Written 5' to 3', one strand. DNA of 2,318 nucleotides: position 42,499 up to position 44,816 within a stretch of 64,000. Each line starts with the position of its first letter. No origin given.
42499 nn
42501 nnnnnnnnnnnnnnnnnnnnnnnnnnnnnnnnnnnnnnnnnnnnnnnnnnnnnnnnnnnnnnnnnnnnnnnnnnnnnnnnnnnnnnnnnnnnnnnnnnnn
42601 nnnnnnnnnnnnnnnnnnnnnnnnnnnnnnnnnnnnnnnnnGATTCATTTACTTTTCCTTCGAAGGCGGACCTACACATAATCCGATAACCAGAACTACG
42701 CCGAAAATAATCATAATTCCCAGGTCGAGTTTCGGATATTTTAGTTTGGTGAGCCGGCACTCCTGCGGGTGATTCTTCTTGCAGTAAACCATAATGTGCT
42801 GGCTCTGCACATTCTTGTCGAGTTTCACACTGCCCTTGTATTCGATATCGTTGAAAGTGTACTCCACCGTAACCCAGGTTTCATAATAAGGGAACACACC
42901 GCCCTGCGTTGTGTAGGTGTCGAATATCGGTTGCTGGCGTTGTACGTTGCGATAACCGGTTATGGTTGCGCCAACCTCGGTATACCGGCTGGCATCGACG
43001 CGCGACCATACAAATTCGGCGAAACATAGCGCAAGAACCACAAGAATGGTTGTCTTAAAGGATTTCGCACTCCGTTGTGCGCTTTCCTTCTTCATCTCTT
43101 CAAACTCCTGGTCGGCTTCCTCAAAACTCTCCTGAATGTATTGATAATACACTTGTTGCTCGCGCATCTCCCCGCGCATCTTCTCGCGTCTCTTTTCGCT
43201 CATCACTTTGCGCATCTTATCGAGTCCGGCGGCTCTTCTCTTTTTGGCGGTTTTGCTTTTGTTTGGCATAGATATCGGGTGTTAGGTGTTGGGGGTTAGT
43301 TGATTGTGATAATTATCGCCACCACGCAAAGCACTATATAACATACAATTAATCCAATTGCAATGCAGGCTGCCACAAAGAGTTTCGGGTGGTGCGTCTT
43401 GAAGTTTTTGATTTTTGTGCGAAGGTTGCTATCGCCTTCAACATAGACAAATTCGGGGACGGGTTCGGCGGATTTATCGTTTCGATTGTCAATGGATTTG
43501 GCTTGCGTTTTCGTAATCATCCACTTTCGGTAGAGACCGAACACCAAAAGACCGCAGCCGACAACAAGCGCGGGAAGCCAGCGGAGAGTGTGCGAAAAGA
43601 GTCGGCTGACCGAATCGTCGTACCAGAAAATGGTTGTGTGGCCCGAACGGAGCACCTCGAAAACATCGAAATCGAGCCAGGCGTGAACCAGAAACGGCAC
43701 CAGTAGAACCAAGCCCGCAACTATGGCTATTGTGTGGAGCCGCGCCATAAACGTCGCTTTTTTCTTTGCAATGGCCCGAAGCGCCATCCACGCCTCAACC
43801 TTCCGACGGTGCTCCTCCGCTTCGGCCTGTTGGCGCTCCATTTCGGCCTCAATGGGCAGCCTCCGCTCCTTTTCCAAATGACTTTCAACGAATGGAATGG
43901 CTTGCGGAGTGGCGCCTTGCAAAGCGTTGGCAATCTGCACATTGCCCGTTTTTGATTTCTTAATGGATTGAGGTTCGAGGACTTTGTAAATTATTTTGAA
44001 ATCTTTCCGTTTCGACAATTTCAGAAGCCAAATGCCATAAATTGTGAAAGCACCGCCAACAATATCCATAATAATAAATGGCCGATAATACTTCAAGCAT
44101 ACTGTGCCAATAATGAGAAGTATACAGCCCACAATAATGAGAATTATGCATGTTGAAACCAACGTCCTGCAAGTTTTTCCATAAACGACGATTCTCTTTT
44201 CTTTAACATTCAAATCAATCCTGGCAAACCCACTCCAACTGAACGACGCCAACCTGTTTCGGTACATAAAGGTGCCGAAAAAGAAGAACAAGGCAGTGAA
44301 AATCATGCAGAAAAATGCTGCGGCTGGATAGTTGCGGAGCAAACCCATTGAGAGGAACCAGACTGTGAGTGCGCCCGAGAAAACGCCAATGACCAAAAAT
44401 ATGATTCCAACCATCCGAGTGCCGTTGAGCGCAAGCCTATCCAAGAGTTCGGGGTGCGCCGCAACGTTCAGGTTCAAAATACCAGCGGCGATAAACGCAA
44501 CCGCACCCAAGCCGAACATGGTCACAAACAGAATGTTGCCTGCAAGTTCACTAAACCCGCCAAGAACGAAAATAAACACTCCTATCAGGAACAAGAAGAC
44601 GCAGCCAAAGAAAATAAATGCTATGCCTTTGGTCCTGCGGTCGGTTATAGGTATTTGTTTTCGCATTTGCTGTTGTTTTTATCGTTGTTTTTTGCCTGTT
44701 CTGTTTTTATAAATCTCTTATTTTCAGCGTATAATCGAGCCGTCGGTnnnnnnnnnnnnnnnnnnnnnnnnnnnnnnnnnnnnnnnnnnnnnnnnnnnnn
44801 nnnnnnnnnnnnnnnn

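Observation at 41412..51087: Ten-gene, single-strand locus made only of uncharacterised envelope proteins, assembled from serial tandem paralogues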

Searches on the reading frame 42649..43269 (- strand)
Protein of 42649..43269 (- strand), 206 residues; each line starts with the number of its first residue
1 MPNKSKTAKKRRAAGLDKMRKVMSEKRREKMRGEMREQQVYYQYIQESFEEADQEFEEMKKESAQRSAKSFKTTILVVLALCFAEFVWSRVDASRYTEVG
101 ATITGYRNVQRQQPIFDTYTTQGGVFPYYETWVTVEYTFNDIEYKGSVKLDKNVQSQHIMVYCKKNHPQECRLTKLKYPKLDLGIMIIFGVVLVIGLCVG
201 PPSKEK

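Call 3: search_protein_families(library=pfam, proteins=[window:42649-43269:-], max_evalue=0.1)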
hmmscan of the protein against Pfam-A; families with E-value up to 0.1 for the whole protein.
window:42649-43269:- (206 aa): 0 families

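Call 4: search_protein_families(library=ncbifam, proteins=[window:42649-43269:-], max_evalue=0.1)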
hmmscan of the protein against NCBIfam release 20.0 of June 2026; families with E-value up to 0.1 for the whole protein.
window:42649-43269:- (206 aa): 0 families

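Call 8: search_protein_families(library=padloc, proteins=[window:42649-43269:-], max_evalue=0.1)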
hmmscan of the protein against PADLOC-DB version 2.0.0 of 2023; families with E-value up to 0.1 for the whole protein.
window:42649-43269:- (206 aa): 1 family
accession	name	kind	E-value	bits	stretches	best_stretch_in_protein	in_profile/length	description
PDLC01891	CARF4--CARF_PDDEXK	-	0.0012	16.5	1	111-175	194-259/319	-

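Call 9: find_homologous_proteins(query=window:42649-43269:-)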
Query window:42649-43269:- (206 aa): 5 proteins with E <= 0.001 among 141 candidates.
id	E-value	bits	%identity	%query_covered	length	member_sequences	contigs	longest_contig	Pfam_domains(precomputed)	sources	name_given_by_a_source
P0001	1.5e-125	434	97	97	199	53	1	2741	-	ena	-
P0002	2.6e-100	352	80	97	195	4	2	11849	-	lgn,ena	-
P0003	2.9e-92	326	83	83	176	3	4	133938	-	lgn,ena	-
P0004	8.9e-62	226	68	73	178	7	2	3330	-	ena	-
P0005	1.1e-15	76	62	38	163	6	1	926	PF13487.13,PF01966.29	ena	-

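Call 11: find_encoding_contigs(protein=P0003, flank=10000, max_places=6)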
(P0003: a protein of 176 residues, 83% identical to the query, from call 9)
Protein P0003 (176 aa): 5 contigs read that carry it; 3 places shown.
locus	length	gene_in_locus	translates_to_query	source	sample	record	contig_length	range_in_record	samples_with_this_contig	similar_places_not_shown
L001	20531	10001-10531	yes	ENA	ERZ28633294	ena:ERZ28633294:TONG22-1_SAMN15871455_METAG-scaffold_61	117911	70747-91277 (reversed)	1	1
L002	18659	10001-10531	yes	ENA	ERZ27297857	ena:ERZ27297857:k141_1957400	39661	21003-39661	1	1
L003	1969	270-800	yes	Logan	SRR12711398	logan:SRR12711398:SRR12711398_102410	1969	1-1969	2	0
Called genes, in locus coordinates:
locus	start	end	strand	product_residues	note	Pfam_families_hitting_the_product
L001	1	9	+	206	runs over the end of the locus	PF01522:Polysacc_deac_1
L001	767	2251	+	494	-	PF01637:ATPase_2, PF13191:AAA_16 (weak), PF13173:AAA_14 (weak), PF13401:AAA_22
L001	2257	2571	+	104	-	-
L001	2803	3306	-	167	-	-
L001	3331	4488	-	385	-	PF04616:Glyco_hydro_43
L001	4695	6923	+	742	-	PF13306:LRR_5, PF03781:FGE-sulfatase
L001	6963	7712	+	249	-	PF04536:TPM_phosphatase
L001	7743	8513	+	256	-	PF04536:TPM_phosphatase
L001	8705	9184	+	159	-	-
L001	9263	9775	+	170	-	-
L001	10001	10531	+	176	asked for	-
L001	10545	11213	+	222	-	-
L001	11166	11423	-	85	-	-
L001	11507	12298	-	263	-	PF04397:LytTR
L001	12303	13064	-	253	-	PF22570:LiaF-TM (faint), PF09922:LiaF-like_C (weak)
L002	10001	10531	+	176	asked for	-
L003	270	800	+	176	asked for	-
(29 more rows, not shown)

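Call 12: find_encoding_contigs(protein=P0002, flank=10000, max_places=6)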
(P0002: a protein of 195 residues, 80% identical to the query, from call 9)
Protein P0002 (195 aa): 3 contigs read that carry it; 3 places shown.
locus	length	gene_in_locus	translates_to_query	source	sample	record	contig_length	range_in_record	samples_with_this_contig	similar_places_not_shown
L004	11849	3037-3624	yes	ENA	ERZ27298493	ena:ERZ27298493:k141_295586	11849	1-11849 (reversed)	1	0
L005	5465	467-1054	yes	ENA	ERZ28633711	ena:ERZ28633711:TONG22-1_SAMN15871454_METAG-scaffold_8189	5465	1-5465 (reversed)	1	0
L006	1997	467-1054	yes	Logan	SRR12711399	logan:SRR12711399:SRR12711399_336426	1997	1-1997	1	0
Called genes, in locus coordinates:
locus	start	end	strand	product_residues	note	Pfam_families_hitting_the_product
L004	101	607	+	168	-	-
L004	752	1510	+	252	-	-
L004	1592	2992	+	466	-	-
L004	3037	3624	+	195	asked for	-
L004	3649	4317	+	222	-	-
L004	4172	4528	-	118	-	-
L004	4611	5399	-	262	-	PF04397:LytTR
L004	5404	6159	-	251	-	PF09922:LiaF-like_C (weak)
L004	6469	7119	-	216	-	PF01135:PCMT (weak), PF01596:Methyltransf_3, PF13578:Methyltransf_24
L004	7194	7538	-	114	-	PF05534:HicB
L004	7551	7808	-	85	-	PF07927:HicA_toxin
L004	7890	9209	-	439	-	PF02163:Peptidase_M50, PF00595:PDZ (faint), PF13180:PDZ_2 (weak), PF17820:PDZ_6 (weak)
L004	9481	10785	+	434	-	PF13173:AAA_14, PF13635:DUF4143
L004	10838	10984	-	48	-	-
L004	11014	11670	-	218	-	-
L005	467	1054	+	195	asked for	-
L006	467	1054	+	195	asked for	-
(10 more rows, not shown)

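Call 33: search_protein_representatives(alignment_id=A1)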
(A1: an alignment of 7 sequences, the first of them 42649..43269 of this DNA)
Query: 7 sequences, 187 profile positions. Proteins with E-value up to 0.001 (for the whole library): 15; up to 1e-10: 12; up to 1e-30: 5. The best 15 are listed.
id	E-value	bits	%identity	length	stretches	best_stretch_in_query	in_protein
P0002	1.2e-105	367.5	-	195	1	1-187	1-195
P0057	9.6e-94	328.7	-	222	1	1-186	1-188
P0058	1.1e-36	142.7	-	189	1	1-184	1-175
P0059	1.3e-33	132.6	-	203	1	1-183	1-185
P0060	4.1e-32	127.8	-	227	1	65-182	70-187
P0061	1.5e-29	119.4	-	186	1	6-182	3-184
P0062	2.4e-28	115.5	-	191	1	50-183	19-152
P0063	1.0e-25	106.9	-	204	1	64-178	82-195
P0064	5.3e-22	94.8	-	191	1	30-183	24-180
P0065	1.3e-17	80.4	-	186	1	1-174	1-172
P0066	1.8e-15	73.5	-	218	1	1-184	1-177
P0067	4.5e-13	65.7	-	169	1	31-182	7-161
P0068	8.9e-09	51.7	-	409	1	4-168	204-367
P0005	2.4e-06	43.8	-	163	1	12-54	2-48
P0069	5.7e-05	39.3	-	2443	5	80-120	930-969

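Call 53: find_encoding_contigs(protein=P0059, flank=10000, max_places=3)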
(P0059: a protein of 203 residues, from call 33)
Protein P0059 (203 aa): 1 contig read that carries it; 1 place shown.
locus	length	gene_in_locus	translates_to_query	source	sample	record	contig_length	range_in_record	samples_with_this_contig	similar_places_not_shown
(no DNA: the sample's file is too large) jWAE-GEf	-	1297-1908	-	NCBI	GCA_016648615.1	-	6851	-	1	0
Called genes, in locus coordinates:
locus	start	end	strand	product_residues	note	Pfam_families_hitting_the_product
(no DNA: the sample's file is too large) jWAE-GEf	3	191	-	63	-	?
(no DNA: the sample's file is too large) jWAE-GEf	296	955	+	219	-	-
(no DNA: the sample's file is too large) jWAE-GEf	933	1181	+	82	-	-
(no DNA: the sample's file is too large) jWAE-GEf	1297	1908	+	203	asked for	-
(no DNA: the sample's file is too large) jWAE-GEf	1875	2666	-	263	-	-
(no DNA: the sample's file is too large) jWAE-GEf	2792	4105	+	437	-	PF23019:DUF7033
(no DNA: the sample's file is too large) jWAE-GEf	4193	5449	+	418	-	PF13439:Glyco_transf_4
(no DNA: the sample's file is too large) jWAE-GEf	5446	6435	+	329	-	PF00535:Glycos_transf_2, PF13641:Glyco_tranf_2_3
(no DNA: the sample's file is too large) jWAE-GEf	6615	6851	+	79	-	?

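Call 54: find_encoding_contigs(protein=P0064, flank=10000, max_places=3)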
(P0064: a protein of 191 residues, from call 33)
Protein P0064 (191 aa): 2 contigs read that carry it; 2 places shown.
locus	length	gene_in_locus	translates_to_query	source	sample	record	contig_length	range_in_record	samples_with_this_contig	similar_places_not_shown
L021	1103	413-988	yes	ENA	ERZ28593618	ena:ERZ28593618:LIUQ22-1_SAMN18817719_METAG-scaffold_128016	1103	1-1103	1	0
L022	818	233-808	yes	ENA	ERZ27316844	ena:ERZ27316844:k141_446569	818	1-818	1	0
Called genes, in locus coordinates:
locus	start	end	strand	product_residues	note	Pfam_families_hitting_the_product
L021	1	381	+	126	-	?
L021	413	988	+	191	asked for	-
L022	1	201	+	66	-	?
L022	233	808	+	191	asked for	-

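Call 77: search_protein_families(library=phrogs, proteins=[window:42649-43269:-], max_evalue=0.01)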
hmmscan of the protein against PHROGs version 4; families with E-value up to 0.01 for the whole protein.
window:42649-43269:- (206 aa): 1 family
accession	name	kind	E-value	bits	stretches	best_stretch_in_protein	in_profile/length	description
phrog_276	-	unknown function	0.0014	19.7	1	7-88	8-90/99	-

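Call 78: find_encoding_contigs(protein=P0066, flank=10000, max_places=3)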
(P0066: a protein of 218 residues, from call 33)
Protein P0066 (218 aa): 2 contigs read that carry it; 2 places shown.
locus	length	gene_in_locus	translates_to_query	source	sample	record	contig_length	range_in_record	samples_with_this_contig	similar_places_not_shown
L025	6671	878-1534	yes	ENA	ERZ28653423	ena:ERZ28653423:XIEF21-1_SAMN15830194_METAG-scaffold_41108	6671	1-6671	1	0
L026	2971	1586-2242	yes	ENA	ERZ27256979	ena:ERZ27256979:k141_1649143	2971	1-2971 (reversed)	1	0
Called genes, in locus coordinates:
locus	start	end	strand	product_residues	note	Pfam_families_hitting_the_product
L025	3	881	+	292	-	?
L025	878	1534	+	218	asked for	-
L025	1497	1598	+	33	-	-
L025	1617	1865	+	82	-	-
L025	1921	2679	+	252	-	PF04536:TPM_phosphatase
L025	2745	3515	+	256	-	PF04536:TPM_phosphatase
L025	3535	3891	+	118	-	-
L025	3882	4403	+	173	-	-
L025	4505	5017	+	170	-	-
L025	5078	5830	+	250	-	-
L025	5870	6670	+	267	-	?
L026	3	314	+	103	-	?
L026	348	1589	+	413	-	PF04536:TPM_phosphatase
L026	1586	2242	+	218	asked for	-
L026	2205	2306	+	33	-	-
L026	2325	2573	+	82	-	-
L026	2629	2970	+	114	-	?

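Call 79: find_encoding_contigs(protein=P0061, flank=10000, max_places=3)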
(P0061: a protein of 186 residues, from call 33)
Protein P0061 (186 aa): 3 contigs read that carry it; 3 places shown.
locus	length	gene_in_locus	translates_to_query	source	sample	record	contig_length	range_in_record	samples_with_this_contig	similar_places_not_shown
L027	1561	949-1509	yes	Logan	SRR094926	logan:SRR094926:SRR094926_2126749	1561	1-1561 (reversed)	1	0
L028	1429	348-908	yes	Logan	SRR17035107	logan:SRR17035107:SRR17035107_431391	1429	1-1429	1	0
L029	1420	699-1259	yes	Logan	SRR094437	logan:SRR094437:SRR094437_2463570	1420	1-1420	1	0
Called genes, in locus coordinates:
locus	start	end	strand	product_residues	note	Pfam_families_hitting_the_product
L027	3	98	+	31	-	?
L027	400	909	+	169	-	-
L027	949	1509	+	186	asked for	-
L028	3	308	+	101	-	?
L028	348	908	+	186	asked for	-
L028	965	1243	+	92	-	-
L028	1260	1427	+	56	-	?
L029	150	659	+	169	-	-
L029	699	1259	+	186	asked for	-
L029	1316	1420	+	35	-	?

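Call 80: find_encoding_contigs(protein=P0060, flank=10000, max_places=3)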
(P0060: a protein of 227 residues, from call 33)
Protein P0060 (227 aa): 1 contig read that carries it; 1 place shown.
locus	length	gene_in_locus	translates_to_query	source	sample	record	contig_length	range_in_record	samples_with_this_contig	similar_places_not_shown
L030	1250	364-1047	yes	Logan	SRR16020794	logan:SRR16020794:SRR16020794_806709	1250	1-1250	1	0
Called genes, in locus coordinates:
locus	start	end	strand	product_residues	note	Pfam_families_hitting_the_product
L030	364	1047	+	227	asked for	-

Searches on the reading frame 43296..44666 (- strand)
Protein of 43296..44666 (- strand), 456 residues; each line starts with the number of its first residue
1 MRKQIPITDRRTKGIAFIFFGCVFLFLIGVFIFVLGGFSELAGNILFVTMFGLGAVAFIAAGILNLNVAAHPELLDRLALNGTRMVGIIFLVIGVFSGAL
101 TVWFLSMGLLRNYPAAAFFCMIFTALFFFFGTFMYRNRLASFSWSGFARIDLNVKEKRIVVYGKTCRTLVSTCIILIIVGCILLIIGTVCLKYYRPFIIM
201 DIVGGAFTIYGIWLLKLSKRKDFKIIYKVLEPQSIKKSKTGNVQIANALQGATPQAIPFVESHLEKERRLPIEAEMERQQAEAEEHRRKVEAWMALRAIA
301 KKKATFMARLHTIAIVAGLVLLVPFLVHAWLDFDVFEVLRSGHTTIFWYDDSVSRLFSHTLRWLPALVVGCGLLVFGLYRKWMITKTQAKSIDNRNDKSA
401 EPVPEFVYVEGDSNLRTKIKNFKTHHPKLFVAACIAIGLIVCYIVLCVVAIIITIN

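Call 3: search_protein_families(library=pfam, proteins=[window:43296-44666:-], max_evalue=0.1)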
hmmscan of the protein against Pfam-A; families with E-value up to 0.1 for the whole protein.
window:43296-44666:- (456 aa): 0 families

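Call 4: search_protein_families(library=ncbifam, proteins=[window:43296-44666:-], max_evalue=0.1)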
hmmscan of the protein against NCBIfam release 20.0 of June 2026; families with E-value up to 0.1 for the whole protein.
window:43296-44666:- (456 aa): 0 families

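Call 8: search_protein_families(library=padloc, proteins=[window:43296-44666:-], max_evalue=0.1)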
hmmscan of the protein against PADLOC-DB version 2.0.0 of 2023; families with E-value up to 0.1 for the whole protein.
window:43296-44666:- (456 aa): 0 families

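Call 13: find_encoding_contigs(protein=window:43296-44666:-, flank=10000, max_places=8)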
Protein window:43296-44666:- (456 aa): 7 contigs read that carry it; 3 places shown.
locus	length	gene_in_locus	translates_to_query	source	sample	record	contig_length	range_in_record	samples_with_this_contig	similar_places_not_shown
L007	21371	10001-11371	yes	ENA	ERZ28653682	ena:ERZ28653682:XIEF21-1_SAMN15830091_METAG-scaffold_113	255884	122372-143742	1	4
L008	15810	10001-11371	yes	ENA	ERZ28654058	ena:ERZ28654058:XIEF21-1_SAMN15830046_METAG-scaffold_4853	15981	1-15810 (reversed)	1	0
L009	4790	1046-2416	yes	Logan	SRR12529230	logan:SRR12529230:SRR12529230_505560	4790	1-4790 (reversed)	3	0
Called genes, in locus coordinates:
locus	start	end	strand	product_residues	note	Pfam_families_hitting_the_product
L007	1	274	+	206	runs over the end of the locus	PF01522:Polysacc_deac_1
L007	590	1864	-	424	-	PF00817:IMS, PF11798:IMS_HHH (weak), PF11799:IMS_C, PF13438:DUF4113 (weak)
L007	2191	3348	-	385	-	PF04616:Glyco_hydro_43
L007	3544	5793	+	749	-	PF13306:LRR_5, PF03781:FGE-sulfatase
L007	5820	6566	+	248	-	PF04536:TPM_phosphatase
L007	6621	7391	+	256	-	PF04536:TPM_phosphatase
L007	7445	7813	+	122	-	-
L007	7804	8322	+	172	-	-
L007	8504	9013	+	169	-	-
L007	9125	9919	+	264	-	-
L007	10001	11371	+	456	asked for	-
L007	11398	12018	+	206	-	-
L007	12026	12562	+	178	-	-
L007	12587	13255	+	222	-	-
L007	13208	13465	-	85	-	-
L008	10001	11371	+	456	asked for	-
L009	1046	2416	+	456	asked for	-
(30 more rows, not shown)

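Call 77: search_protein_families(library=phrogs, proteins=[window:43296-44666:-], max_evalue=0.01)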
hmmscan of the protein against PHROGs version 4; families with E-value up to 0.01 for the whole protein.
window:43296-44666:- (456 aa): 0 families

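Call 84: search_solved_structures(query=A5, max_evalue=1)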
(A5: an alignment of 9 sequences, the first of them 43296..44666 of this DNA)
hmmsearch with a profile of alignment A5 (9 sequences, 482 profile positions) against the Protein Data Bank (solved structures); distinct sequences matched with E-value up to 1: 3.
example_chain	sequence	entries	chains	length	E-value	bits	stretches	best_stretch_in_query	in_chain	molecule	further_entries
6tao_A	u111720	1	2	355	0.37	12.9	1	283-350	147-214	Non-hemolytic enterotoxin lytic component L1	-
6w08_A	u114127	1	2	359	0.37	12.9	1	283-350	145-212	Motility Associated Killing Factor E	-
8j9o_A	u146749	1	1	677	0.58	12.3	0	17-113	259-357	Frizzled-1,Soluble cytochrome b562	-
